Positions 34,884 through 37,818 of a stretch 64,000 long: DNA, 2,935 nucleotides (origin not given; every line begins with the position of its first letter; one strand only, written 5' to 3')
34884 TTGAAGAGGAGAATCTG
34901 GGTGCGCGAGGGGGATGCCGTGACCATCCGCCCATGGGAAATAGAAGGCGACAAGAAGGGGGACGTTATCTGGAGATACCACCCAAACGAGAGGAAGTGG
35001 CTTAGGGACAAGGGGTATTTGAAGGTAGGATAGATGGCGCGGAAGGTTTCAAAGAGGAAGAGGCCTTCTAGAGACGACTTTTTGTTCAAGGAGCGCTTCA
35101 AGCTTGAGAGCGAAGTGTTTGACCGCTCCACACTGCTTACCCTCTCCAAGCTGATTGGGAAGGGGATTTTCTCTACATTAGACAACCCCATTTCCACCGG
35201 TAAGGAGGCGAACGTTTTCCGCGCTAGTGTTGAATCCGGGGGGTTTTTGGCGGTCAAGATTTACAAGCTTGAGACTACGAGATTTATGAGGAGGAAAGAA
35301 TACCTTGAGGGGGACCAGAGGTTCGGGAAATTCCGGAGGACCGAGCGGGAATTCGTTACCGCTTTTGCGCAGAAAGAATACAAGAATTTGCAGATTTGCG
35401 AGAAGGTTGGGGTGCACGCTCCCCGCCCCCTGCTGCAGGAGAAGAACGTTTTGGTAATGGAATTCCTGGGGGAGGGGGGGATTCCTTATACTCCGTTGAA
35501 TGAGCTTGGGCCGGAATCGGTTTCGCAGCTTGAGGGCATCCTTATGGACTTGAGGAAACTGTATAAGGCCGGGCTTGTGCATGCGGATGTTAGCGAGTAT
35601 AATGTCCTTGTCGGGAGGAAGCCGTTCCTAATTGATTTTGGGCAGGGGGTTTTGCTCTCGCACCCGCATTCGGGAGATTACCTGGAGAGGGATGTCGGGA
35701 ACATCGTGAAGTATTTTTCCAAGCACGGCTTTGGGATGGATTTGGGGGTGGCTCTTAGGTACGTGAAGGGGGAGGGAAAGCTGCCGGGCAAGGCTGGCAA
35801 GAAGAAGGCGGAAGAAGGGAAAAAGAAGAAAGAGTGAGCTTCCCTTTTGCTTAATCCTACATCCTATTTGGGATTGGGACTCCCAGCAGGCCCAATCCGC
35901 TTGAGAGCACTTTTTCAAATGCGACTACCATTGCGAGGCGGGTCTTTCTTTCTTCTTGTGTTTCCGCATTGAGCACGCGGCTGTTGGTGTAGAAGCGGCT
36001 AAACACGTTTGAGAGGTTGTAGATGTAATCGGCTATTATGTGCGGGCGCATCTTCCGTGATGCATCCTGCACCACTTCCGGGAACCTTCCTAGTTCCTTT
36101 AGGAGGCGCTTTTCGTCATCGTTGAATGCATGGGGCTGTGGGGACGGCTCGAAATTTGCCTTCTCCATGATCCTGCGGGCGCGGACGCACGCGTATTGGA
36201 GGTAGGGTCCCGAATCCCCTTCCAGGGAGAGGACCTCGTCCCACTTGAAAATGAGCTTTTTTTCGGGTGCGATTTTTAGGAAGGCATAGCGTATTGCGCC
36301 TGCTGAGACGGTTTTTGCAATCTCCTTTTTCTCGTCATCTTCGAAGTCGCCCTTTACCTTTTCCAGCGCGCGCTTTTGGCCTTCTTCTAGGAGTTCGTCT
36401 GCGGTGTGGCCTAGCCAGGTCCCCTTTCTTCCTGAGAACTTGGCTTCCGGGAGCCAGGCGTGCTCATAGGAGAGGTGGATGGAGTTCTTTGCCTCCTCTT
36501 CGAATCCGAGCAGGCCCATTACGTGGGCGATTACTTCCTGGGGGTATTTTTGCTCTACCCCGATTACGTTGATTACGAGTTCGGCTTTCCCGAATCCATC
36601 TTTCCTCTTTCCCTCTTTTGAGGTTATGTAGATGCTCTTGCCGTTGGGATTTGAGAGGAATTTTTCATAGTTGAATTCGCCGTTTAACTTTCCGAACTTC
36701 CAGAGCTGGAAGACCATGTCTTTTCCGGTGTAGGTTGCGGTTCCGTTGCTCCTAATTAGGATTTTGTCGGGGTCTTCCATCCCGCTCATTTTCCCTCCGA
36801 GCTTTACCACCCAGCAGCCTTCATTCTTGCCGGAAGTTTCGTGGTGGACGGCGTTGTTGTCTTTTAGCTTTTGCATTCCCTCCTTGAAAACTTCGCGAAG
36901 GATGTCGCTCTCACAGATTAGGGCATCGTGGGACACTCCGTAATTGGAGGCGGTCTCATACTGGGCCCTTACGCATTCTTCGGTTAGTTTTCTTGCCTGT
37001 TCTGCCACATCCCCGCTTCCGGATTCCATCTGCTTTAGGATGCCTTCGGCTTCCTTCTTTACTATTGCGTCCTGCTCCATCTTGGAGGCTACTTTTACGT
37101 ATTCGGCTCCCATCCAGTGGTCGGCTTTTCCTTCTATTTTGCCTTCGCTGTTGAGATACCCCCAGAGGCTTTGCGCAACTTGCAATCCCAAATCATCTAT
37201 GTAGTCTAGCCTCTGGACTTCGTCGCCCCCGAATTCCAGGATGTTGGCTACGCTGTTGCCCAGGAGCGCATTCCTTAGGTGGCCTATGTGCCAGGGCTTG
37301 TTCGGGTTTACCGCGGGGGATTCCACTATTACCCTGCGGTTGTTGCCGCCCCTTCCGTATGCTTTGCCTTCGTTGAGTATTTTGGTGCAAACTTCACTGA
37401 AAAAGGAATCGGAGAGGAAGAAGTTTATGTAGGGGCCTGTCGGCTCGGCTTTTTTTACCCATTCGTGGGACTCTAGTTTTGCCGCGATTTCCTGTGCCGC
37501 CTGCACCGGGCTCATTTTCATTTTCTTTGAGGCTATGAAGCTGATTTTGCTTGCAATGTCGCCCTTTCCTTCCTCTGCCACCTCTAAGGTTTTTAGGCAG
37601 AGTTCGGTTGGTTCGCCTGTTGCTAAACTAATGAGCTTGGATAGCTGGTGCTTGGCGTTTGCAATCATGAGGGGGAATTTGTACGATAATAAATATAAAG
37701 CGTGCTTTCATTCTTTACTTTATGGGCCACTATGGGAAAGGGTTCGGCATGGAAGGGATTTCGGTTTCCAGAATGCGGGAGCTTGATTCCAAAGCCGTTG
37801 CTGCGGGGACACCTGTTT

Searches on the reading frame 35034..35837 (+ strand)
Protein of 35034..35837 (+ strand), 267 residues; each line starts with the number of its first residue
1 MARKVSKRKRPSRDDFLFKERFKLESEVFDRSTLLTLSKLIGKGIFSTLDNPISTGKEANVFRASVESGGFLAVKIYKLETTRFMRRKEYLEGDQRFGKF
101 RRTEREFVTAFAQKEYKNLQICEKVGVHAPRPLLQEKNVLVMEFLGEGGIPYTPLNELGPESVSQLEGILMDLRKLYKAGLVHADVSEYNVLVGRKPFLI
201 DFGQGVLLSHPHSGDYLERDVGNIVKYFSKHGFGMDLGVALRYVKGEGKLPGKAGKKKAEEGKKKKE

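Call 94: search_protein_families(library=pfam, proteins=[window:35034-35837:+], max_evalue=0.001)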
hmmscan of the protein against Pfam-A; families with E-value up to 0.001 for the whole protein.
window:35034-35837:+ (267 aa): 2 families
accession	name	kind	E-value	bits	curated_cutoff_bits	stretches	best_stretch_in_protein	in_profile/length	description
PF01163.29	RIO1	-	1.3e-48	165.6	22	1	60-233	1-179/187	RIO domain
PF03109.22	ABC1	-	2.6e-05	23.9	22.9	0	130-211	135-220/244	ABC1 atypical kinase-like domain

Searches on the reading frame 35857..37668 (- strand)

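Call 86: search_protein_families(library=pfam, proteins=[window:35857-37668:-], max_evalue=0.001)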
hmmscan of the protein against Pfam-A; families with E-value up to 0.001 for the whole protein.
window:35857-37668:- (603 aa): 3 families
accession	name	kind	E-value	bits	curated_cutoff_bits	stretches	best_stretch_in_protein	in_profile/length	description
PF05746.21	DALR_1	-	7.8e-31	107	22.3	1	490-603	1-117/117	DALR anticodon binding domain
PF00750.26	tRNA-synt_1d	-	5.5e-28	98.4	23.3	2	96-318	4-219/349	tRNA synthetases class I (R), catalytic domain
PF03485.21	Arg_tRNA_synt_N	-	7.5e-14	52.6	21.5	1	6-85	4-85/85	Arginyl tRNA synthetase N terminal domain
